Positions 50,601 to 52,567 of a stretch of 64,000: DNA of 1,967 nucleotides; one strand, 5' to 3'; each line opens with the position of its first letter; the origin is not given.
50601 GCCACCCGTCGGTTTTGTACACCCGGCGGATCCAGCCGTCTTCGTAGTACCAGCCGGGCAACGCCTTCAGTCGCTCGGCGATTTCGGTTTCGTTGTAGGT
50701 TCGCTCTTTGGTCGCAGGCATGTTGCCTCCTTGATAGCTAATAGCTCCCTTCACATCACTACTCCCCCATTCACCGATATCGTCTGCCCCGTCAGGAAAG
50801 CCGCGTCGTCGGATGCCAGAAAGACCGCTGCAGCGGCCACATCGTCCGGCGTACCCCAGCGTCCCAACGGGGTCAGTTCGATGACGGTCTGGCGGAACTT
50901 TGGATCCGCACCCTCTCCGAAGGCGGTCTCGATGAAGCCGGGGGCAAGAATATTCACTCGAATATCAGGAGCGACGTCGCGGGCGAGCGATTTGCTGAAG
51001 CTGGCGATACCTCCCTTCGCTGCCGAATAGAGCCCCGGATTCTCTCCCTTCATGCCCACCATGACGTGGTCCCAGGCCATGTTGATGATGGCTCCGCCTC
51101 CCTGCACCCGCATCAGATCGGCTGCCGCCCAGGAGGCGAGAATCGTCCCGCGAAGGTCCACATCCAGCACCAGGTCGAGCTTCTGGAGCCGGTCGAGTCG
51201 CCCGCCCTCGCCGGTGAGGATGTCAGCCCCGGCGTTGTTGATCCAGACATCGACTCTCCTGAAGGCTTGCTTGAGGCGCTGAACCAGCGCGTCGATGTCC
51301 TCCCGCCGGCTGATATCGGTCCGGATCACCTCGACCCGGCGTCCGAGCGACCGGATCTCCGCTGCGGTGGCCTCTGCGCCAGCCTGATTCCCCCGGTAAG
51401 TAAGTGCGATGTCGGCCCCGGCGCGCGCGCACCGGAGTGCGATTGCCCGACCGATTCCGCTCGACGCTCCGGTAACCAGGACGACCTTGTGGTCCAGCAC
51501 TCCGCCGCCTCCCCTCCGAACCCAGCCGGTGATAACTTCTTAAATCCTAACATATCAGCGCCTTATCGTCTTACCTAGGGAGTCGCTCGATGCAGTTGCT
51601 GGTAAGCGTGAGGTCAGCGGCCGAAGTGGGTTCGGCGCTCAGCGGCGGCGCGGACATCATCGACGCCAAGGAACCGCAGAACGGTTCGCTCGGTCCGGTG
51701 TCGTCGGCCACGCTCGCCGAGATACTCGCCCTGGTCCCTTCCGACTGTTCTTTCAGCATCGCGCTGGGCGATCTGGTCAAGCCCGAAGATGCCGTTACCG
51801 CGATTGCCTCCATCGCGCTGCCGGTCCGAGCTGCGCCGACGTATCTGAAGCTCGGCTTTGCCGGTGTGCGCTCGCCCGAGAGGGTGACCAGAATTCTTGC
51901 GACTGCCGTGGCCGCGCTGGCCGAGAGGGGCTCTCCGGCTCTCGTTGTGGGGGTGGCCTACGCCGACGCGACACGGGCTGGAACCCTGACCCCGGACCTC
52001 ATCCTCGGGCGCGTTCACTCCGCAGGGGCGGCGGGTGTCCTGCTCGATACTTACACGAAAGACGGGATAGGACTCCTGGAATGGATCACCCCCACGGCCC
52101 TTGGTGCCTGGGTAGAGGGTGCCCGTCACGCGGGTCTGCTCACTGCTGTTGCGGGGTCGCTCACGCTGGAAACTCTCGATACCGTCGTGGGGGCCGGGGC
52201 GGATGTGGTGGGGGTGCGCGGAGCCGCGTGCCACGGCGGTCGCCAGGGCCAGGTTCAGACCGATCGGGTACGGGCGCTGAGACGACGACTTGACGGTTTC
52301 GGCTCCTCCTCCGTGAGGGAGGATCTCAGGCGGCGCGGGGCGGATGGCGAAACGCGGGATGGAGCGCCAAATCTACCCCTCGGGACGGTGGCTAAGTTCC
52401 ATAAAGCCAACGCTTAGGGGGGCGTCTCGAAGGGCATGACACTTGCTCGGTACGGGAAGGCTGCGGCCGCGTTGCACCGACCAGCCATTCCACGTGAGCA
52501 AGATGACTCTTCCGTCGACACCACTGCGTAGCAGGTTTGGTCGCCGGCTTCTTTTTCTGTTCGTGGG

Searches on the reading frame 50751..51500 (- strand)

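Call 6: search_protein_families(library=ncbifam, proteins=[window:50751-51500:-])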
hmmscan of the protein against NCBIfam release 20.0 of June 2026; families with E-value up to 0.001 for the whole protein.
window:50751-51500:- (249 aa): 231 families (the best 25 are shown)
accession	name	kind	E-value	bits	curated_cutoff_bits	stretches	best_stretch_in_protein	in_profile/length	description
NF005559.1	PRK07231.1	subfamily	1.1e-58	198.7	215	1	2-248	2-248/249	glucose 1-dehydrogenase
TIGR01830.1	3oxo_ACP_reduc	equivalog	1.2e-55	188.8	297.75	1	7-248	1-239/239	3-oxoacyl-[acyl-carrier-protein] reductase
NF004791.0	PRK06138.1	equivalog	4.5e-54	183.4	312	1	2-248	3-250/252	SDR family oxidoreductase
NF004198.0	PRK05653.1-3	equivalog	3.1e-53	180.8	296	1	2-249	5-248/248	3-oxoacyl-ACP reductase FabG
NF004818.0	PRK06172.1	equivalog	1.1e-52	178.9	336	1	2-248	5-251/253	SDR family oxidoreductase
NF009466.0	PRK12826.1-2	subfamily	3.4e-50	170.8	222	1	4-248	3-245/248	3-oxoacyl-ACP reductase FabG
NF009384.0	PRK12743.1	equivalog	3.7e-49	167.3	264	1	4-248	6-248/258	SDR family oxidoreductase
NF053807.1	RhamDHLra1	equivalog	1.6e-48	165.6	400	1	1-247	1-247/252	L-rhamnose 1-dehydrogenase Lra1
NF052558.1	MBtsdlDhBudC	equivalog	2e-48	165.1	270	1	3-247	2-241/250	meso-2,3-butanediol dehydrogenase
NF006493.1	PRK08936.1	subfamily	2.1e-48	164.9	420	1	2-247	5-250/261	glucose-1-dehydrogenase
NF004197.0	PRK05653.1-1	equivalog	4.4e-48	164.1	332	1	2-249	5-248/249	3-oxoacyl-ACP reductase FabG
NF006366.0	PRK08589.1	equivalog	1.6e-47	162.1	386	1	2-248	4-253/272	SDR family oxidoreductase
NF006070.0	PRK08213.1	subfamily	3.4e-47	161.2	279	1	2-248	10-257/259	gluconate 5-dehydrogenase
TIGR03206.1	benzo_BadH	equivalog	5.4e-47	160.3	431.2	1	3-249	2-250/250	2-hydroxycyclohexanecarboxyl-CoA dehydrogenase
NF004199.0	PRK05653.1-4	equivalog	1.1e-46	159.4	301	1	4-249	5-247/247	3-oxoacyl-ACP reductase FabG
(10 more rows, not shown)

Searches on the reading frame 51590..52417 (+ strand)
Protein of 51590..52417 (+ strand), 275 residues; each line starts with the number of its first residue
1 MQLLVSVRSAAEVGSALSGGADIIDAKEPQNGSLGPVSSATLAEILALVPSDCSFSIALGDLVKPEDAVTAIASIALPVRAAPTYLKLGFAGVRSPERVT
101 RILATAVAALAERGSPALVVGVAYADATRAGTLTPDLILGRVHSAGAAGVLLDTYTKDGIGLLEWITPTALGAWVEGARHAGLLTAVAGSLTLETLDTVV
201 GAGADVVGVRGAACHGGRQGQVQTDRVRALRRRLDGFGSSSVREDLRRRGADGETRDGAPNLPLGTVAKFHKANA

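Call 6: search_protein_families(library=ncbifam, proteins=[window:51590-52417:+])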
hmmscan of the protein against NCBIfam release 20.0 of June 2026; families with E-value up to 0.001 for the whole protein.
window:51590-52417:+ (275 aa): 4 families
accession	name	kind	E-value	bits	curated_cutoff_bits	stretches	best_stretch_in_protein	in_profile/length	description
NF002575.0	PRK02227.1-3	equivalog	1.9e-43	148.9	304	1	1-233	1-231/233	(5-formylfuran-3-yl)methyl phosphate synthase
NF002573.0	PRK02227.1-1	equivalog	5.2e-43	147.1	341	1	1-234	1-234/236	(5-formylfuran-3-yl)methyl phosphate synthase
NF002576.0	PRK02227.1-5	equivalog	1.8e-37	128.9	297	1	2-234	3-223/236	hypothetical protein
NF002574.0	PRK02227.1-2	subfamily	3.3e-30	105.1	286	1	1-235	2-224/233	hypothetical protein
